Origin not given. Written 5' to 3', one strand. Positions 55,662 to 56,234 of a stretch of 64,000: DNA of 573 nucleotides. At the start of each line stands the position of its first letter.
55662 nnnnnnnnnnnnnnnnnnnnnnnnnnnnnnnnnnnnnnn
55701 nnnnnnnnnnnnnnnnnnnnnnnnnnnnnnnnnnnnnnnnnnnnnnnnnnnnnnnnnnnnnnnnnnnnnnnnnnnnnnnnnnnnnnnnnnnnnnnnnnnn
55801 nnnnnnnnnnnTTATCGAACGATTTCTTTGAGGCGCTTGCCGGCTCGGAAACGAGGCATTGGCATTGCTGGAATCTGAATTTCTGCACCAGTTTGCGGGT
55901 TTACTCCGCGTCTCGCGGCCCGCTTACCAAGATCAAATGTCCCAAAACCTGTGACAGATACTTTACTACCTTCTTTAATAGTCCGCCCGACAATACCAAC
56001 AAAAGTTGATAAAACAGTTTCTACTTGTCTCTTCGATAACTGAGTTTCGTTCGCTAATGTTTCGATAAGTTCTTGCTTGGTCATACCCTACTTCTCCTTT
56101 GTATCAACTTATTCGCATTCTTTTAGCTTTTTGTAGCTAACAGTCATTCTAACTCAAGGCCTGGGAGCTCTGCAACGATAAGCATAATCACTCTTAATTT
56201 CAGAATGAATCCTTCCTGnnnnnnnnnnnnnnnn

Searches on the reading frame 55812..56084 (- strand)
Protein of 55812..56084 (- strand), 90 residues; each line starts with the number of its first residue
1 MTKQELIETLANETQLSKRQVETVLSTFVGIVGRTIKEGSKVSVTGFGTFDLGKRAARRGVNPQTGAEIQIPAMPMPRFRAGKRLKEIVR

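Call 12: find_related_loci(query=window:55812-56084:-, collection=genome_contigs, flank=3000)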
Query window:55812-56084:- (90 aa) in genome_contigs; peptide patterns used: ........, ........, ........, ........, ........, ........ (x = any residue, [..] = any of these).
486 stretches matched a pattern; 131 encode a relative of the query (tblastn E <= 1e-3); the best 80 are kept; 80 distinct loci.
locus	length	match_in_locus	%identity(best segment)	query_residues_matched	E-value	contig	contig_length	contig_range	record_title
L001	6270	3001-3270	87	1-90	8e-49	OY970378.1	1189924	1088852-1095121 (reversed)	MAG: Candidatus Parcubacteria bacterium isolate MFD01275.bin.c.8 genome assembly, chromosome: 1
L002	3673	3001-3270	83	1-90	6e-47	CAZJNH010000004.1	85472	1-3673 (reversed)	MAG TPA_asm: uncultured Candidatus Saccharibacteria bacterium isolate SRP200132_co1_169 genome assembly, contig: NODE_33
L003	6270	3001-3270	82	1-90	7e-46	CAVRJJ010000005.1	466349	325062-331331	MAG: uncultured bacterium isolate MFD01275.bin.1.95 genome assembly, contig: contig_31289, whole genome shotgun sequence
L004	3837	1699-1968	82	1-90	1e-45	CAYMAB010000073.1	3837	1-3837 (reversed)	MAG TPA_asm: uncultured Candidatus Saccharimonadales bacterium isolate binchicken_co54_498 genome assembly, contig: NODE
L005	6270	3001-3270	81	1-90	2e-45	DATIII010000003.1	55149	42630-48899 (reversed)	MAG TPA_asm: Candidatus Saccharimonadales bacterium isolate SMAG_U15661 k141_206372, whole genome shotgun sequence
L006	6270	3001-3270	79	1-90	3e-45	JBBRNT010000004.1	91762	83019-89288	MAG: Candidatus Saccharimonadia bacterium isolate La1_metabat2.191 LA1C_B2.191_k141_3394396L_91762_cov_17.3037, whole ge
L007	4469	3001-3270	80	1-90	4e-45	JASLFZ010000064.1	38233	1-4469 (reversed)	MAG: Candidatus Saccharimonadales bacterium isolate SHSU.bins.393 k141_19754693, whole genome shotgun sequence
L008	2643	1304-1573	80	1-90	7e-45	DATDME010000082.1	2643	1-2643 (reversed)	MAG TPA_asm: Candidatus Saccharimonadia bacterium isolate SMAG_U403 k141_1462649, whole genome shotgun sequence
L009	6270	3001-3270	80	1-90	7e-45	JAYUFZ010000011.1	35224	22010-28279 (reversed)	MAG: bacterium isolate GFS_7960 GFS_7960_10, whole genome shotgun sequence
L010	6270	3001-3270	79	1-90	1e-44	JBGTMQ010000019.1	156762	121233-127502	MAG: Candidatus Saccharimonadia bacterium isolate JTS-RE368 k141_264013, whole genome shotgun sequence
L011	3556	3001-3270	81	1-90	1e-44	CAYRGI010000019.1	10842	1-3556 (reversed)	MAG TPA_asm: uncultured Candidatus Saccharimonadales bacterium isolate SRP278252_co2_156 genome assembly, contig: NODE_1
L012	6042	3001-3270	79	1-90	3e-44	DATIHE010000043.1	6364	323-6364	MAG TPA_asm: Candidatus Nanoarchaeia archaeon isolate SMAG_U15630 k141_94214, whole genome shotgun sequence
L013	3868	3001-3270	79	1-90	2e-44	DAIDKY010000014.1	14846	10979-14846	MAG TPA_asm: bacterium isolate clean414 NODE_14_length_14846_cov_3.409710, whole genome shotgun sequence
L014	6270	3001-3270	80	1-90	3e-44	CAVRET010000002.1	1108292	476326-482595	MAG: uncultured bacterium isolate MFD04463.bin.1.58 genome assembly, contig: contig_10051, whole genome shotgun sequence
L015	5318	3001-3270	80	1-90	5e-44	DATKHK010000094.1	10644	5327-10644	MAG TPA_asm: Candidatus Saccharimonadales bacterium isolate SMAG_U14575 k141_130321, whole genome shotgun sequence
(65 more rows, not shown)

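Call 17: find_encoding_contigs(protein=window:55812-56084:-, flank=3000, max_places=10)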
Protein window:55812-56084:- (90 aa): no gene with exactly this product is on record in the collection.

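Call 19: find_related_loci(query=window:55812-56084:-, collection=metagenome_contigs, flank=2500)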
Query window:55812-56084:- (90 aa) in metagenome_contigs; peptide patterns used: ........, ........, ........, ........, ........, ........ (x = any residue, [..] = any of these).
600 stretches matched a pattern (row limit reached: there are more); 126 encode a relative of the query (tblastn E <= 1e-3); the best 80 are kept; 80 distinct loci.
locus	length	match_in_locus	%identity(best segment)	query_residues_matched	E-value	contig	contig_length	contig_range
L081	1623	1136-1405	98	1-90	3e-55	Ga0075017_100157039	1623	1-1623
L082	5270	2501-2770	81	1-90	1e-45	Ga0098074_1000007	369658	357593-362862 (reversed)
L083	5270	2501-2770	81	1-90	3e-45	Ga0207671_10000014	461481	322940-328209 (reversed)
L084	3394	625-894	81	1-90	3e-45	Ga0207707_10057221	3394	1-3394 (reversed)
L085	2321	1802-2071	80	1-90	3e-45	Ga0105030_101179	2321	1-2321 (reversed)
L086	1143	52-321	79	1-90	2e-46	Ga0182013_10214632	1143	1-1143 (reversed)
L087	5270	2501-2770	78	1-90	2e-44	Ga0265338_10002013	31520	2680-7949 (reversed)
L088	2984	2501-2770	78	1-90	3e-44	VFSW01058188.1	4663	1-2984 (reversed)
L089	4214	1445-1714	79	1-90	4e-44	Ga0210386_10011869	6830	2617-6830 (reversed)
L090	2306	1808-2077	77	1-90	3e-44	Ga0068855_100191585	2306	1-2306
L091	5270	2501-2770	78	1-90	1e-43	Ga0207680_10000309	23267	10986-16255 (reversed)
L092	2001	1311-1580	80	1-90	3e-44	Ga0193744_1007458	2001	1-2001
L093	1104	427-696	78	1-90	1e-45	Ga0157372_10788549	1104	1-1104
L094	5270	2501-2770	78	1-90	1e-43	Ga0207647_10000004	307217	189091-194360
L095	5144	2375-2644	78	1-90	3e-43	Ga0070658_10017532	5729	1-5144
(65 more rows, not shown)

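Call 31: find_homologous_proteins(query=window:55812-56084:-, max_evalue=1e-30)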
Query window:55812-56084:- (90 aa): 229 proteins with E <= 1e-30 among 552 candidates; the best 120 are listed.
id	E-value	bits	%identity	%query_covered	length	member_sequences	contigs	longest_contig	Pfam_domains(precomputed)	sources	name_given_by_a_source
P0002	1.6e-49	183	100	100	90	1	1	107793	PF18291.7,PF00216.27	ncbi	ncbi:MAG: HU family DNA-binding protein [Candidatus Saccharimonadia bacterium]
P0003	1.7e-47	176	98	100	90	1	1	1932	PF00216.27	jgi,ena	-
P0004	1.1e-46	174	94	100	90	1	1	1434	PF18291.7,PF00216.27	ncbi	-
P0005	1.2e-44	167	90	100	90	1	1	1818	PF18291.7,PF00216.27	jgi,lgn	jgi:DNA-binding protein HU-beta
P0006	1.5e-44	167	91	100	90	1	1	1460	PF18291.7,PF14908.12,PF00216.27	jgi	jgi:DNA-binding protein HU-beta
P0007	2.0e-44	167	91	100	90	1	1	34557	PF18291.7,PF00216.27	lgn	-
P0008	3.7e-44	166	91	100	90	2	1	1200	PF18291.7,PF00216.27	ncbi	-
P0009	4.1e-44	166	88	100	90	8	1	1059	PF18291.7,PF00216.27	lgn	-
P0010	7.7e-44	165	90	100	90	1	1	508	PF18291.7,PF00216.27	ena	-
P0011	1.5e-43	164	90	100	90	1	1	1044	PF18291.7,PF00216.27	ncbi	-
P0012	2.2e-43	163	89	100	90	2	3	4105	PF18291.7,PF00216.27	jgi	jgi:DNA-binding protein HU-beta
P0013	2.3e-43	163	88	100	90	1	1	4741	PF18291.7,PF00216.27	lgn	-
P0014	3.4e-43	163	89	100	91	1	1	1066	PF18291.7,PF00216.27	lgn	-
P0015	8.4e-43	161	87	100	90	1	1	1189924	PF18291.7,PF00216.27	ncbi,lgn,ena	-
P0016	1.1e-42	161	89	100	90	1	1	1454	PF18291.7,PF00216.27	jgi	jgi:DNA-binding protein HU-beta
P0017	1.2e-42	161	87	100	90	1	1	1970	PF18291.7,PF00216.27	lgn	-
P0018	1.3e-42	161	87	100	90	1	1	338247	PF18291.7,PF00216.27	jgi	jgi:DNA-binding protein HU-beta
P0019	1.9e-42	160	87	100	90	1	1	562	PF18291.7,PF00216.27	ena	-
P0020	7.1e-42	158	87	100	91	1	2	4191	PF18291.7,PF00216.27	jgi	jgi:DNA-binding protein HU-beta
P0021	1.3e-41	158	86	100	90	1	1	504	PF18291.7,PF00216.27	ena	-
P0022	1.8e-41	157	87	100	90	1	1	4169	PF18291.7,PF00216.27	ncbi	-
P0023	6.2e-41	155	86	100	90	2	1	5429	PF18291.7,PF00216.27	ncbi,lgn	-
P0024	8.6e-41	155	83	100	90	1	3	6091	PF18291.7,PF00216.27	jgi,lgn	jgi:DNA-binding protein HU-beta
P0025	8.8e-41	155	82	100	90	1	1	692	PF18291.7,PF00216.27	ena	-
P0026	1.3e-40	154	83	100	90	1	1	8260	PF18291.7,PF00216.27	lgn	-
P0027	1.7e-40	154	82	100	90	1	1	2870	PF18291.7,PF00216.27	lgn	-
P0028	2.6e-40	153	81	100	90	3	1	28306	PF18291.7,PF00216.27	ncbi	-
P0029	2.8e-40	153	87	100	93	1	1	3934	PF18291.7,PF00216.27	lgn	-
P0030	5.7e-40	152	83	100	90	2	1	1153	PF18291.7,PF00216.27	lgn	-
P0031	5.8e-40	152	84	100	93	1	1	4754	PF18291.7,PF00216.27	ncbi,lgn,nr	ncbi:MAG TPA: HU family DNA-binding protein [Candidatus Saccharimonadales bacterium]|nr:HU family DN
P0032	7.5e-40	152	82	100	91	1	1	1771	PF18291.7,PF00216.27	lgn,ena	-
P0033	7.9e-40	152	82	100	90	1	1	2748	PF18291.7,PF00216.27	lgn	-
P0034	1.1e-39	152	82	100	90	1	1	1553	PF18291.7,PF00216.27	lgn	-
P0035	1.5e-39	151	82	100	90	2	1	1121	PF18291.7,PF00216.27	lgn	-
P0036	1.5e-39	151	83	100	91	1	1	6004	PF18291.7,PF00216.27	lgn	-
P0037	1.5e-39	151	81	100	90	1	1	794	PF18291.7,PF00216.27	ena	-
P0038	1.7e-39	151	80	100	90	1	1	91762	PF18291.7,PF00216.27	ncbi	-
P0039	2.0e-39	151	81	100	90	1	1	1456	PF18291.7,PF00216.27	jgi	-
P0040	2.2e-39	151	82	100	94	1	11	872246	PF00216.27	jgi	jgi:DNA-binding protein HU-beta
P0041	2.2e-39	150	83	100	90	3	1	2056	PF18291.7,PF00216.27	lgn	-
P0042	2.9e-39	150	81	100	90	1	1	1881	PF18291.7,PF00216.27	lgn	-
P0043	3.3e-39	150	83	100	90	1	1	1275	PF00216.27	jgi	jgi:DNA-binding protein HU-beta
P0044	3.5e-39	150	81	100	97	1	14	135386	PF18291.7,PF00216.27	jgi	jgi:DNA-binding protein HU-beta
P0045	4.5e-39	150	80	100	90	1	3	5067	PF18291.7,PF00216.27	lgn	-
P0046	5.7e-39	149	80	100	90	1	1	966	PF18291.7,PF00216.27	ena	-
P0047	5.8e-39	149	82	100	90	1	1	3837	PF18291.7,PF00216.27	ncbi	-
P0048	5.9e-39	149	81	100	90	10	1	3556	PF18291.7,PF00216.27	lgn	-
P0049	6.0e-39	149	80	100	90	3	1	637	PF18291.7,PF00216.27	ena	-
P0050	6.7e-39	149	81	100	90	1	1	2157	PF18291.7,PF00216.27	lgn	-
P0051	7.3e-39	149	81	100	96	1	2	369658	PF18291.7,PF00216.27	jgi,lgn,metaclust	metaclust:\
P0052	7.3e-39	149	79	100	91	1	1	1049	PF18291.7,PF00216.27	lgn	-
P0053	8.6e-39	149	78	100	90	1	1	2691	PF18291.7,PF00216.27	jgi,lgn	jgi:DNA-binding protein HU-beta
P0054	8.6e-39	149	78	100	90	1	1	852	PF18291.7,PF00216.27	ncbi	-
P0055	8.9e-39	149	80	100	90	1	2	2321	PF18291.7,PF00216.27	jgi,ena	-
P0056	9.8e-39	148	82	100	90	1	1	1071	PF18291.7,PF00216.27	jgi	jgi:DNA-binding protein HU-beta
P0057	1.0e-38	148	79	100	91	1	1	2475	PF18291.7,PF14908.12,PF00216.27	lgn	-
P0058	1.3e-38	148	80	100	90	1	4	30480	PF18291.7,PF00216.27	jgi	jgi:DNA-binding protein HU-beta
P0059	2.4e-38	147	79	100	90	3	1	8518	PF18291.7,PF00216.27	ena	-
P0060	2.4e-38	147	83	97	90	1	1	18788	PF18291.7,PF00216.27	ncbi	-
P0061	2.6e-38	147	81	100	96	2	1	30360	PF18291.7,PF00216.27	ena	-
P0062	3.1e-38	147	80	100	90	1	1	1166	PF18291.7,PF00216.27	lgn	-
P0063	3.2e-38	147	78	100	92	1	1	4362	PF18291.7,PF00216.27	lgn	-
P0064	3.2e-38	147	79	100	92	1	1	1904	PF18291.7,PF00216.27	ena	-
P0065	3.7e-38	147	78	100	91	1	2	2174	PF18291.7,PF00216.27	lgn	-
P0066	4.0e-38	147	79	100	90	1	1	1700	PF18291.7,PF00216.27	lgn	-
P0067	4.4e-38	146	80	100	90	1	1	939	PF18291.7,PF00216.27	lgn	-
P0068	4.4e-38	146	80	100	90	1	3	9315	PF18291.7,PF00216.27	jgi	jgi:DNA-binding protein HU-beta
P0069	4.6e-38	146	81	100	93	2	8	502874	PF18291.7,PF00216.27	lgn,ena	-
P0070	4.7e-38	146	78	100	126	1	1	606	PF00216.27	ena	-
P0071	5.9e-38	146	79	100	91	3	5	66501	PF18291.7,PF00216.27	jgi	jgi:DNA-binding protein HU-beta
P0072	6.0e-38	146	81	100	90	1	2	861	PF18291.7,PF00216.27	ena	-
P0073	6.2e-38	146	78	100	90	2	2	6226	PF18291.7,PF00216.27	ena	-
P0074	6.5e-38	146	80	100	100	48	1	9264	PF18291.7,PF00216.27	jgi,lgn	jgi:DNA-binding protein HU-beta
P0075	7.4e-38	146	78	100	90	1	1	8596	PF18291.7,PF00216.27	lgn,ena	-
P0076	7.7e-38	146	80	100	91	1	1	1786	PF18291.7,PF00216.27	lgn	-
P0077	8.6e-38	145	79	100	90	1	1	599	PF00216.27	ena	-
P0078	1.1e-37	145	78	100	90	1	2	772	PF18291.7,PF14908.12,PF00216.27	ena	-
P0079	1.1e-37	145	78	100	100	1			PF18291.7,PF00216.27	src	-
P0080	1.3e-37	145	79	100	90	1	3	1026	PF18291.7,PF00216.27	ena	-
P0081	1.3e-37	145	79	100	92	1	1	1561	PF18291.7,PF00216.27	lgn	-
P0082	1.3e-37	145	78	100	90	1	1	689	PF18291.7,PF00216.27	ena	-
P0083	1.4e-37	145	78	100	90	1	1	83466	PF18291.7,PF00216.27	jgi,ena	-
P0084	1.4e-37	145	78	100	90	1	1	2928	PF18291.7,PF00216.27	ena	-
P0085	1.5e-37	145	78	100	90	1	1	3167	PF18291.7,PF00216.27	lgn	-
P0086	1.5e-37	145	78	100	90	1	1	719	PF18291.7,PF00216.27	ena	-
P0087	1.7e-37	145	77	100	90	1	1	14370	PF18291.7,PF00216.27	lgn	-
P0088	1.7e-37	144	80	100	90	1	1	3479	PF18291.7,PF00216.27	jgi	jgi:DNA-binding protein HU-beta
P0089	1.9e-37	144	78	100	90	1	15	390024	PF18291.7,PF00216.27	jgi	jgi:DNA-binding protein HU-beta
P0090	1.9e-37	144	79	100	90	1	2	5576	PF18291.7,PF00216.27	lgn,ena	-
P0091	2.0e-37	144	79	100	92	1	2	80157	PF18291.7,PF00216.27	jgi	jgi:DNA-binding protein HU-beta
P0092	2.4e-37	144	80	100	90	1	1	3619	PF18291.7,PF00216.27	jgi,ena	-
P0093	2.6e-37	144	79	100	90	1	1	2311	PF18291.7,PF00216.27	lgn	-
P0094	3.0e-37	144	79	100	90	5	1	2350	PF18291.7,PF00216.27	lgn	-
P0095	3.2e-37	144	76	100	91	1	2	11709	PF18291.7,PF00216.27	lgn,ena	-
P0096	3.3e-37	144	79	100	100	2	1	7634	PF18291.7,PF00216.27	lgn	-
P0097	3.4e-37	144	78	100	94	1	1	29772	PF18291.7,PF14908.12,PF00216.27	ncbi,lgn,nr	ncbi:MAG TPA: HU family DNA-binding protein [Candidatus Dormibacteraeota bacterium]|nr:HU family DNA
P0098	3.4e-37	144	77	100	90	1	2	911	PF18291.7,PF00216.27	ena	-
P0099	3.5e-37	144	78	100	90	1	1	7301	PF18291.7,PF00216.27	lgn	-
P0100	3.7e-37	143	80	100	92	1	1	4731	PF18291.7,PF00216.27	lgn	-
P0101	3.7e-37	143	77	100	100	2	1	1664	PF18291.7,PF00216.27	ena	-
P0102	4.3e-37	143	79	100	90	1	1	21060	PF18291.7,PF00216.27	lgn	-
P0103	4.4e-37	143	78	100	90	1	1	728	PF18291.7,PF00216.27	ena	-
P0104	4.7e-37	143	78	100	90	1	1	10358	PF18291.7,PF00216.27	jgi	-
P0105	4.8e-37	143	80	100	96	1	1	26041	PF18291.7,PF00216.27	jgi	jgi:DNA-binding protein HU-beta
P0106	5.0e-37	143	78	100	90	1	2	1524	PF18291.7,PF00216.27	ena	-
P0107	5.2e-37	143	78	100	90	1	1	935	PF18291.7,PF00216.27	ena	-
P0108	5.8e-37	143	77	100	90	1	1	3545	PF18291.7,PF00216.27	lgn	-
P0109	7.0e-37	143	77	100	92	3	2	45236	PF18291.7,PF00216.27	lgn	-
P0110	8.2e-37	142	78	100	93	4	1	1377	PF18291.7,PF00216.27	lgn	-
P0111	8.7e-37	142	76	100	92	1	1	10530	PF18291.7,PF00216.27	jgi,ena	-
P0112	9.1e-37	142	78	100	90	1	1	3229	PF18291.7,PF00216.27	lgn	-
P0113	9.7e-37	142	77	100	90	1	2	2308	PF18291.7,PF00216.27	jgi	jgi:DNA-binding protein HU-beta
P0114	9.7e-37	142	74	100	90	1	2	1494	PF18291.7,PF00216.27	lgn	-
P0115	1.2e-36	142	77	100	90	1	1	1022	PF00216.27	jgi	jgi:DNA-binding protein HU-beta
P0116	1.3e-36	142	76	100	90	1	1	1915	PF18291.7,PF00216.27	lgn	-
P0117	1.3e-36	142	78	100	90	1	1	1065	PF18291.7,PF00216.27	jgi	jgi:DNA-binding protein HU-beta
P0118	1.4e-36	142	78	100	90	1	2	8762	PF18291.7,PF00216.27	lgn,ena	-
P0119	1.4e-36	142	77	100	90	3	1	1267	PF00216.27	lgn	-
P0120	1.5e-36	142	77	100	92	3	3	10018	PF18291.7,PF00216.27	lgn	-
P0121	1.5e-36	141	78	100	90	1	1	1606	PF18291.7,PF00216.27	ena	-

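Call 32: find_encoding_contigs(protein=P0003, flank=2500, max_places=4)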
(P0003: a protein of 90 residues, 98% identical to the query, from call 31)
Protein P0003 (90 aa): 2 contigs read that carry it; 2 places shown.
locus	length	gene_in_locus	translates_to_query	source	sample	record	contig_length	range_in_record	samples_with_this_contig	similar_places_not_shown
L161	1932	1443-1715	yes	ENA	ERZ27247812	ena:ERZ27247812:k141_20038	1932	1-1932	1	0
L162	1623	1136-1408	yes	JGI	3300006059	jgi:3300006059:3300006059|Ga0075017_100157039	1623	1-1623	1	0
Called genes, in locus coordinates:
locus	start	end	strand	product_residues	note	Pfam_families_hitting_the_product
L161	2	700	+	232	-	?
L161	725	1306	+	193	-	-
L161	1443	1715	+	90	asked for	PF00216:Bac_DNA_binding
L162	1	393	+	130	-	?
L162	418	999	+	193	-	-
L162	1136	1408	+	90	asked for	PF00216:Bac_DNA_binding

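Call 33: find_encoding_contigs(protein=P0004, flank=2500, max_places=4)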
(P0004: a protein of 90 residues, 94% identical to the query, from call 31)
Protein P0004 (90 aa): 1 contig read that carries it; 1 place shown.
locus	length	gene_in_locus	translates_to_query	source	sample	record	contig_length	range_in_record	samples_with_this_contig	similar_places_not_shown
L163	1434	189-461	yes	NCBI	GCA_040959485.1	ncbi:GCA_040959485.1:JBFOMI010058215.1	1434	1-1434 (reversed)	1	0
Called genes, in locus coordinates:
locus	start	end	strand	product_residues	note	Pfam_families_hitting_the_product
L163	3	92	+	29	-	?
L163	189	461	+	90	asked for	PF00216:Bac_DNA_binding, PF18291:HU-HIG (weak)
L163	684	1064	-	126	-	-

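Call 34: find_encoding_contigs(protein=P0007, flank=2500, max_places=4)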
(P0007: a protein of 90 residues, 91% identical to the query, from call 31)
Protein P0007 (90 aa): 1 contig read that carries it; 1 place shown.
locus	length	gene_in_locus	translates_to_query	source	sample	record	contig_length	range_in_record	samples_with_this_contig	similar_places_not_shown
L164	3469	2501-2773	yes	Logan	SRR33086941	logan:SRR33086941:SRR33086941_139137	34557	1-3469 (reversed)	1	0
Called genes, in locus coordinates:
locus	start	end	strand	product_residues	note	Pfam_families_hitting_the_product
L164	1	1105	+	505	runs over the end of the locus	PF12072:RNase_Y_N, PF00013:KH_1, PF22891:KH_PNO1_2nd (weak), PF08668:HDOD (faint), PF01966:HD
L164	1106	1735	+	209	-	PF00657:Lipase_GDSL, PF13472:Lipase_GDSL_2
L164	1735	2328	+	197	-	-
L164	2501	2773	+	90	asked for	PF00216:Bac_DNA_binding, PF18291:HU-HIG (weak)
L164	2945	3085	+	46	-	-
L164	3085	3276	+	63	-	-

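Call 35: find_encoding_contigs(protein=P0005, flank=2500, max_places=4)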
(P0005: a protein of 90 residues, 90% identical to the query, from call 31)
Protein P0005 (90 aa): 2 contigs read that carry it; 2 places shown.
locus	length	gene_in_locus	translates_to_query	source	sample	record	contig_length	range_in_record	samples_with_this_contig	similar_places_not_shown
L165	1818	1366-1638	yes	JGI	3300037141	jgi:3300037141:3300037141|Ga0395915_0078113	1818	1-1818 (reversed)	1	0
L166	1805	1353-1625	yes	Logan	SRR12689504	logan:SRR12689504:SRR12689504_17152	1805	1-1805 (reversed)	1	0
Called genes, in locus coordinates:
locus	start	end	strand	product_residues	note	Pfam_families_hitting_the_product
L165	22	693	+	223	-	PF01966:HD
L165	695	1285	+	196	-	-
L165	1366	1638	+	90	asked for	PF00216:Bac_DNA_binding, PF18291:HU-HIG (weak)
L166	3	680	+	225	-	?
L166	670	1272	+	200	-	-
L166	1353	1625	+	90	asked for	PF00216:Bac_DNA_binding, PF18291:HU-HIG (weak)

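Call 43: find_encoding_contigs(protein=P0006, flank=2500, max_places=4)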
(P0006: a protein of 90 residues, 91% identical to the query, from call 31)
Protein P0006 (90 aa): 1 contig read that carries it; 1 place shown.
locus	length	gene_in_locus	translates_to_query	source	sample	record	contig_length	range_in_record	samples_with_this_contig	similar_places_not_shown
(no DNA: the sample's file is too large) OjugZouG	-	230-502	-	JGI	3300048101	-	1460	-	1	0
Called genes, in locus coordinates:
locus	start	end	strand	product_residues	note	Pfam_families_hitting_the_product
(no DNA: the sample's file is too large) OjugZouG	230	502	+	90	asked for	PF00216:Bac_DNA_binding, PF14908:HU-CCDC81_euk_1 (weak), PF18291:HU-HIG (weak)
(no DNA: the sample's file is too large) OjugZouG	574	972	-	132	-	-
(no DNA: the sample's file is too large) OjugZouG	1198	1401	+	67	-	-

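Call 44: find_encoding_contigs(protein=P0008, flank=2500, max_places=4)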
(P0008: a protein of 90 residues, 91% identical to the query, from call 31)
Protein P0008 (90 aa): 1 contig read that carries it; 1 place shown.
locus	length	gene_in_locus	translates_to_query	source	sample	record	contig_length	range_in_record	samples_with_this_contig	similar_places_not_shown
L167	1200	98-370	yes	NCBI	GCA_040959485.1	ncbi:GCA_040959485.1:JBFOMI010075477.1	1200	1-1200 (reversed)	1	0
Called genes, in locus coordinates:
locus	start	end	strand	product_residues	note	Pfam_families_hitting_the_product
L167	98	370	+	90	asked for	PF00216:Bac_DNA_binding, PF18291:HU-HIG (weak)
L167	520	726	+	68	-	-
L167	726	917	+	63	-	PF05639:Pup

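Call 45: find_encoding_contigs(protein=P0012, flank=2500, max_places=4)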
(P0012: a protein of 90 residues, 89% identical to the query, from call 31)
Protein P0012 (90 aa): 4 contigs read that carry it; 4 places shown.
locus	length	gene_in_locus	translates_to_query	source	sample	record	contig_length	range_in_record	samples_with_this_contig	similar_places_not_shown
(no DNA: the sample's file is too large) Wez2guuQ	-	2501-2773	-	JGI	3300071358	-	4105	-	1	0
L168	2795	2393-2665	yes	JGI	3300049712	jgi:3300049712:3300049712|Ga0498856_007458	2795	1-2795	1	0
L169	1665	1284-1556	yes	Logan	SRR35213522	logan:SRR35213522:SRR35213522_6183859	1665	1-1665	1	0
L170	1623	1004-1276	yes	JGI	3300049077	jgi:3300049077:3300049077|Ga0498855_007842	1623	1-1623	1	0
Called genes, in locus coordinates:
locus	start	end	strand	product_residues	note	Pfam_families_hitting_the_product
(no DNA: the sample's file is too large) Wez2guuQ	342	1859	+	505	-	PF12072:RNase_Y_N, PF00013:KH_1, PF22891:KH_PNO1_2nd (weak), PF01966:HD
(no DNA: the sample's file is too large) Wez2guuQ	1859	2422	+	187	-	-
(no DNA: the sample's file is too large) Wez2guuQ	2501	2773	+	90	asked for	PF00216:Bac_DNA_binding, PF18291:HU-HIG (weak)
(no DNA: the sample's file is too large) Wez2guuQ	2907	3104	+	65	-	PF05639:Pup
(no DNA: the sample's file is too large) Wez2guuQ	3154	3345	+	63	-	-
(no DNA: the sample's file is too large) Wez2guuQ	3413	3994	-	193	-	?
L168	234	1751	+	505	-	PF12072:RNase_Y_N, PF00013:KH_1, PF22891:KH_PNO1_2nd (weak), PF01966:HD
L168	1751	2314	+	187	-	-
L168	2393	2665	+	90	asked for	PF00216:Bac_DNA_binding, PF18291:HU-HIG (weak)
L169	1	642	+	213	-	?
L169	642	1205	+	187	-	-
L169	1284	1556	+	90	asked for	PF00216:Bac_DNA_binding, PF18291:HU-HIG (weak)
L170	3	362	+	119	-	?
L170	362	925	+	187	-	-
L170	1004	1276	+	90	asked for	PF00216:Bac_DNA_binding, PF18291:HU-HIG (weak)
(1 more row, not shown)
